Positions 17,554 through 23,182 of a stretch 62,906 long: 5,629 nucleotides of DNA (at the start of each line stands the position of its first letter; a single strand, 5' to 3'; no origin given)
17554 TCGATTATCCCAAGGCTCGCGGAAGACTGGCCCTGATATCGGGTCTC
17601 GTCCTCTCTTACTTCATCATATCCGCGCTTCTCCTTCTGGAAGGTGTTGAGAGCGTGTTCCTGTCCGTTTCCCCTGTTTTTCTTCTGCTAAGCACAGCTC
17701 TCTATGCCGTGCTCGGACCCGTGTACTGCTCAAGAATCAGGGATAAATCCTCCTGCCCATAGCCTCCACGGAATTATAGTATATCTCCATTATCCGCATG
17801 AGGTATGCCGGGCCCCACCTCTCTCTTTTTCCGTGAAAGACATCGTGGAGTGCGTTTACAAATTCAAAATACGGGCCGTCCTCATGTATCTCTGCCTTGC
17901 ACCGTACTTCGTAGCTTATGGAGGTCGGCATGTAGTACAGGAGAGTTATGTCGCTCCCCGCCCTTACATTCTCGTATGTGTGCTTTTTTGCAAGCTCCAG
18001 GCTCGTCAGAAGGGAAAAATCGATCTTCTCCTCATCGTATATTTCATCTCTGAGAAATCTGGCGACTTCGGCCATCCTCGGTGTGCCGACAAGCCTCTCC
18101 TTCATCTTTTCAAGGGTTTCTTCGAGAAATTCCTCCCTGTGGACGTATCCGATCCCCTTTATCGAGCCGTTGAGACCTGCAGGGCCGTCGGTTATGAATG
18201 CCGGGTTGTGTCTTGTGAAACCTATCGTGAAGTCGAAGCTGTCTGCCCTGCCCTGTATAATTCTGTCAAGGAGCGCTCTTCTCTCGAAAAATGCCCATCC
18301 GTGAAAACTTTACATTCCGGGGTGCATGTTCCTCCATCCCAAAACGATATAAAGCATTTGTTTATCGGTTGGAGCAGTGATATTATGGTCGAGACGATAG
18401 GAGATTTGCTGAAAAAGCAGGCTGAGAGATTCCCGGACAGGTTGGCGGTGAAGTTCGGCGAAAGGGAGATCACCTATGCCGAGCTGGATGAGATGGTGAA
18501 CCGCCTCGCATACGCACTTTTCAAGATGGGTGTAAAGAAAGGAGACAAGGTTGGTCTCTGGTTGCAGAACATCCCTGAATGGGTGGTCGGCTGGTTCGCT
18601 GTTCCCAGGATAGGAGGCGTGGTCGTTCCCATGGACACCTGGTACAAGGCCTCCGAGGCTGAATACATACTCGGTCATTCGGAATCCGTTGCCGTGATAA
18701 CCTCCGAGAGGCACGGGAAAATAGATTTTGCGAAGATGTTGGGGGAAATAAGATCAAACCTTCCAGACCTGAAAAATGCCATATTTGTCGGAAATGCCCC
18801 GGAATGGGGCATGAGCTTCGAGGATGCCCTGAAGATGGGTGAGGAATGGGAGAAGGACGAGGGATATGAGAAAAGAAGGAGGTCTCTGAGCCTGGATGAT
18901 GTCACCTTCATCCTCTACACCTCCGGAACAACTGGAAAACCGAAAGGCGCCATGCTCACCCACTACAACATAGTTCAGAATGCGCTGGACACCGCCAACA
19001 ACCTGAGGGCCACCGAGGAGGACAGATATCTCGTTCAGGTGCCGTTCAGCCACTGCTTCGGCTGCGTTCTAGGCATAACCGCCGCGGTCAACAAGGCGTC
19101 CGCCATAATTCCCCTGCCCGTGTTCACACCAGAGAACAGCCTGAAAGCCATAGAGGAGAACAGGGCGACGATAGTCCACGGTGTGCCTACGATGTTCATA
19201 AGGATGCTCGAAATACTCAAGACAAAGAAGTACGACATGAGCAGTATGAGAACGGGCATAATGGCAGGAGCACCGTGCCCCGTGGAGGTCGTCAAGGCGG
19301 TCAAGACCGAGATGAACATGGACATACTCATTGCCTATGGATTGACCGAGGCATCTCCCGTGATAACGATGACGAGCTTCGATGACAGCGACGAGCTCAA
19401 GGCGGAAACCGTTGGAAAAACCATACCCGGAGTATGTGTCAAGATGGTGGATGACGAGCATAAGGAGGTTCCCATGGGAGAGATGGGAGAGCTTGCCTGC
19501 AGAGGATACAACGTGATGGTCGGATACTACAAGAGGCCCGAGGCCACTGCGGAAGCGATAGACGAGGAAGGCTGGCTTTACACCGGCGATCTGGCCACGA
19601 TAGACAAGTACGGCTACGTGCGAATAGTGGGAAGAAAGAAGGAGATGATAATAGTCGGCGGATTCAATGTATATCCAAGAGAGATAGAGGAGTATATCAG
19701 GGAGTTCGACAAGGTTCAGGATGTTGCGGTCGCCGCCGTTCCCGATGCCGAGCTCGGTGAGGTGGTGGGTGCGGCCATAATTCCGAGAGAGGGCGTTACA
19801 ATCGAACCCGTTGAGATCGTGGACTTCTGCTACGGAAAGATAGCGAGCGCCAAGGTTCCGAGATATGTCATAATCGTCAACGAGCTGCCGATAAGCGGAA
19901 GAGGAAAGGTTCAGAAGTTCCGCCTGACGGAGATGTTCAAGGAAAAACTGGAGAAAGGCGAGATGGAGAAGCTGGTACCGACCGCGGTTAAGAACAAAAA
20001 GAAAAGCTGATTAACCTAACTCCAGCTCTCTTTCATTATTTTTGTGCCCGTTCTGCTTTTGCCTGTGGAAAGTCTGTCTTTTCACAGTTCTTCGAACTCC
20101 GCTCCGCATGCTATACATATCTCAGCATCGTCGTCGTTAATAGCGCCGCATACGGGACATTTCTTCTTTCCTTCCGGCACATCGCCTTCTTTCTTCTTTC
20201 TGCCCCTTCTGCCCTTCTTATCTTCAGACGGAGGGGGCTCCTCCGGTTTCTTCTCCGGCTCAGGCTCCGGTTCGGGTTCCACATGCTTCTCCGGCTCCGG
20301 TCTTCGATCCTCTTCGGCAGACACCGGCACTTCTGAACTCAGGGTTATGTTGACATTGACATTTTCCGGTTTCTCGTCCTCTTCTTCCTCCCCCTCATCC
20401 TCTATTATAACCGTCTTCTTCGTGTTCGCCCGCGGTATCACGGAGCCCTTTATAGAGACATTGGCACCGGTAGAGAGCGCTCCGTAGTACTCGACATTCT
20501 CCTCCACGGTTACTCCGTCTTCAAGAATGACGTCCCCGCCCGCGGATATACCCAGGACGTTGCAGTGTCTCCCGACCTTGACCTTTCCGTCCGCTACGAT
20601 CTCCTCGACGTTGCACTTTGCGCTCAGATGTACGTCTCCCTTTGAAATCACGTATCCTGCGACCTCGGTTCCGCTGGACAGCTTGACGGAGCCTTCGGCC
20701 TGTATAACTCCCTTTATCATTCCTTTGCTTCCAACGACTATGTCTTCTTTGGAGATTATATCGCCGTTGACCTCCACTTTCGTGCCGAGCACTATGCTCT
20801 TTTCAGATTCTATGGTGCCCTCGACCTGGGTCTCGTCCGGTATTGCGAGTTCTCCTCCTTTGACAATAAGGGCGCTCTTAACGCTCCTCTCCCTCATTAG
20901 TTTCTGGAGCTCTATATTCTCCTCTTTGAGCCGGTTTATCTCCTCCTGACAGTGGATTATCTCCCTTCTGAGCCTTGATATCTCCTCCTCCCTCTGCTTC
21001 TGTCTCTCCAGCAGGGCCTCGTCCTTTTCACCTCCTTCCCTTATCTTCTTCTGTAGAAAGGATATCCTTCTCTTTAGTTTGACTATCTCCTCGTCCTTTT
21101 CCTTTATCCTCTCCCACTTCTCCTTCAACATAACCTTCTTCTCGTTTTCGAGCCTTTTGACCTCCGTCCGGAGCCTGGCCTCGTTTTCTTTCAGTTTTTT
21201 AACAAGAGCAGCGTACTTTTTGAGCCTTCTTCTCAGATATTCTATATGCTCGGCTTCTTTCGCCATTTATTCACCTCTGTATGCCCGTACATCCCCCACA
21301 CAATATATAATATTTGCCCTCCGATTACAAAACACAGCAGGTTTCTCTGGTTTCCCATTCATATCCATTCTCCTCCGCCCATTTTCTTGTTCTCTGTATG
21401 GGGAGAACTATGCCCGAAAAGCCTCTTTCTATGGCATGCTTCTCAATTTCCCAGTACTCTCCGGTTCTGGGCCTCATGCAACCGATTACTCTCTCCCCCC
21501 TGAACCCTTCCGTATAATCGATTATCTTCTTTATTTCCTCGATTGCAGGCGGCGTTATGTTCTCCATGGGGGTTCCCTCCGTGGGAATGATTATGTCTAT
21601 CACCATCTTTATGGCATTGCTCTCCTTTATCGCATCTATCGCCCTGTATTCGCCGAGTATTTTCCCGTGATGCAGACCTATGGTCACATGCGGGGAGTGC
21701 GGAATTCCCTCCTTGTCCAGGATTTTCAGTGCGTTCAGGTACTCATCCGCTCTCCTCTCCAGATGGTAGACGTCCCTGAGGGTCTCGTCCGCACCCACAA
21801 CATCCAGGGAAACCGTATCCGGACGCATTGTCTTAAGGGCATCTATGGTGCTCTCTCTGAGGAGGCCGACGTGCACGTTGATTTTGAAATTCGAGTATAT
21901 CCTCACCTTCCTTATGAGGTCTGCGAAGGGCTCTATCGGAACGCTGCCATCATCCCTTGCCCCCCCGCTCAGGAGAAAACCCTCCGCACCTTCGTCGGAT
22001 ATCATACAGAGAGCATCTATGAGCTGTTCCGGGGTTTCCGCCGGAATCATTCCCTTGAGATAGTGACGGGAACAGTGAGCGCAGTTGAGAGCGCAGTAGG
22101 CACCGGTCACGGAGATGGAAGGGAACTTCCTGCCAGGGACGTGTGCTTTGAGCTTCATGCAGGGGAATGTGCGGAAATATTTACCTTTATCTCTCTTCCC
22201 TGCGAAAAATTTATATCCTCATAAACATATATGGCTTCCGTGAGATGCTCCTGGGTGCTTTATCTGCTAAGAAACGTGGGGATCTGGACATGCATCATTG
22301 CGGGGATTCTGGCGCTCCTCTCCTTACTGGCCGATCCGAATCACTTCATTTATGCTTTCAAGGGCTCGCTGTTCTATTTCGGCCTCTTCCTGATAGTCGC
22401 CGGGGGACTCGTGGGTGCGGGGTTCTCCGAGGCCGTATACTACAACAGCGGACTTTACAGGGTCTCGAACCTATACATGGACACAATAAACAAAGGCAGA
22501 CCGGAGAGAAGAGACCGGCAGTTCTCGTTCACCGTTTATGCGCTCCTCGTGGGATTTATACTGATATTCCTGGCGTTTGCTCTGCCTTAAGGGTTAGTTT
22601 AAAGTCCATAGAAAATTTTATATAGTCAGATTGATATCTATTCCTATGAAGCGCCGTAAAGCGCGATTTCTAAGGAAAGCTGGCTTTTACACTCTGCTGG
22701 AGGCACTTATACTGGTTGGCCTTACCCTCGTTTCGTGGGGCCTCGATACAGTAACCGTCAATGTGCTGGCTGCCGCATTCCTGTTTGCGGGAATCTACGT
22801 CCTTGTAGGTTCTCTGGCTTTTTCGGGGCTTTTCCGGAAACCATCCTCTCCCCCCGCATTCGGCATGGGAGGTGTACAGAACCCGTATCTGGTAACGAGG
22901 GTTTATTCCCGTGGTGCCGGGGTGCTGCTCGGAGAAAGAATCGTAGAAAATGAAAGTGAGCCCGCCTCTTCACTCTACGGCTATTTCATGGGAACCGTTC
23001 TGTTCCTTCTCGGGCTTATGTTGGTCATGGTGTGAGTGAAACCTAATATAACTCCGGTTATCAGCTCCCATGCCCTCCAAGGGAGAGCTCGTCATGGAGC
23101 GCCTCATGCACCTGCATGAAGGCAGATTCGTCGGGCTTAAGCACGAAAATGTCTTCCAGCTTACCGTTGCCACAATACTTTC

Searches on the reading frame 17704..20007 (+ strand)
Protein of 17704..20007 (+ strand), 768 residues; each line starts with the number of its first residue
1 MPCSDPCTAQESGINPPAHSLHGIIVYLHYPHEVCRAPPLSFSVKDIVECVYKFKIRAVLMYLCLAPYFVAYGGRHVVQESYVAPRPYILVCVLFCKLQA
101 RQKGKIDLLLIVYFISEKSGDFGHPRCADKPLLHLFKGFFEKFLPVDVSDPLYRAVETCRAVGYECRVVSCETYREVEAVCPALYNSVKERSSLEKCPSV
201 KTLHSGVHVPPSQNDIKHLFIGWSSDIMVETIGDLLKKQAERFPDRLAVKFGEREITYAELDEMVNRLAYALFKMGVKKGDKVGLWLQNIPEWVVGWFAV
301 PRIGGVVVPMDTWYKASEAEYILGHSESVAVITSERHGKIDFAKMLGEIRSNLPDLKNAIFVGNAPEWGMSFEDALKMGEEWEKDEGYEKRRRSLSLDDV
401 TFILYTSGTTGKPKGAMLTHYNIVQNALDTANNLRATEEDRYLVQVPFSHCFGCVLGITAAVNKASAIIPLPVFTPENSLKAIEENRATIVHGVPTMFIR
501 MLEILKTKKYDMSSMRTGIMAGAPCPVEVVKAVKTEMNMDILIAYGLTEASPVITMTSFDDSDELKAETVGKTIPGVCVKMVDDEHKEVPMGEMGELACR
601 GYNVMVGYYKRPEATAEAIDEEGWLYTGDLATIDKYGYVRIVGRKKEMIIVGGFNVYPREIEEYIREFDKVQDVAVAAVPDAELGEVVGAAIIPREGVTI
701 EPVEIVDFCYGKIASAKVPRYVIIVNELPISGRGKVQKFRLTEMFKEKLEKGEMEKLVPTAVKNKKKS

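Call 25: search_protein_families(library=pfam, proteins=[window:17704-20007:+])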
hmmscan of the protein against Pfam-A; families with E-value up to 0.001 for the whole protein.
window:17704-20007:+ (768 aa): 2 families
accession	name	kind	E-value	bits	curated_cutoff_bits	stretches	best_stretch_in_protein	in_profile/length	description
PF00501.34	AMP-binding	-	5.6e-97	325.4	29.9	1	237-609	2-384/384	AMP-binding enzyme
PF13193.12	AMP-binding_C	-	4e-12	47.3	24.5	1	660-735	1-76/76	AMP-binding enzyme C-terminal domain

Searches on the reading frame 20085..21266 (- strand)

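Call 25: search_protein_families(library=pfam, proteins=[window:20085-21266:-])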
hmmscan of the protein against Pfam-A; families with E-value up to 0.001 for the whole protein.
window:20085-21266:- (394 aa): 4 families
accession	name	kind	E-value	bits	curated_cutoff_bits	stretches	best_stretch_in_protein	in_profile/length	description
PF04519.19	Bactofilin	-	1.1e-07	32.5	27.9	1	142-236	3-92/98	Polymer-forming cytoskeletal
PF13240.11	Zn_Ribbon_1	-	4.5e-06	26.7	25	1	369-390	1-22/23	zinc-ribbon domain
PF13248.11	Zn_ribbon_3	-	5e-05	23.1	27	1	367-390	2-25/26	zinc-ribbon domain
PF11999.13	Ice_binding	-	0.0004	20.5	28.7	0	137-175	160-198/208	Ice-binding-like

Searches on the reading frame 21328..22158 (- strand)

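Call 25: search_protein_families(library=pfam, proteins=[window:21328-22158:-])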
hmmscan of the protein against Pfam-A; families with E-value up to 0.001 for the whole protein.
window:21328-22158:- (277 aa): 1 family
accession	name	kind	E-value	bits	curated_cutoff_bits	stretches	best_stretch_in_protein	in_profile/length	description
PF04055.27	Radical_SAM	-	4.7e-13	50.1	29.5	1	18-162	3-151/166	Radical SAM superfamily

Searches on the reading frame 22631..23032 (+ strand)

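Call 25: search_protein_families(library=pfam, proteins=[window:22631-23032:+])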
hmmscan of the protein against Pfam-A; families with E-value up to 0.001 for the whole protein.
window:22631-23032:+ (134 aa): 1 family
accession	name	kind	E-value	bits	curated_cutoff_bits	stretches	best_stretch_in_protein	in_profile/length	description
PF04241.20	DUF423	-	0.00088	19.9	25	0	9-76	16-81/86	Protein of unknown function (DUF423)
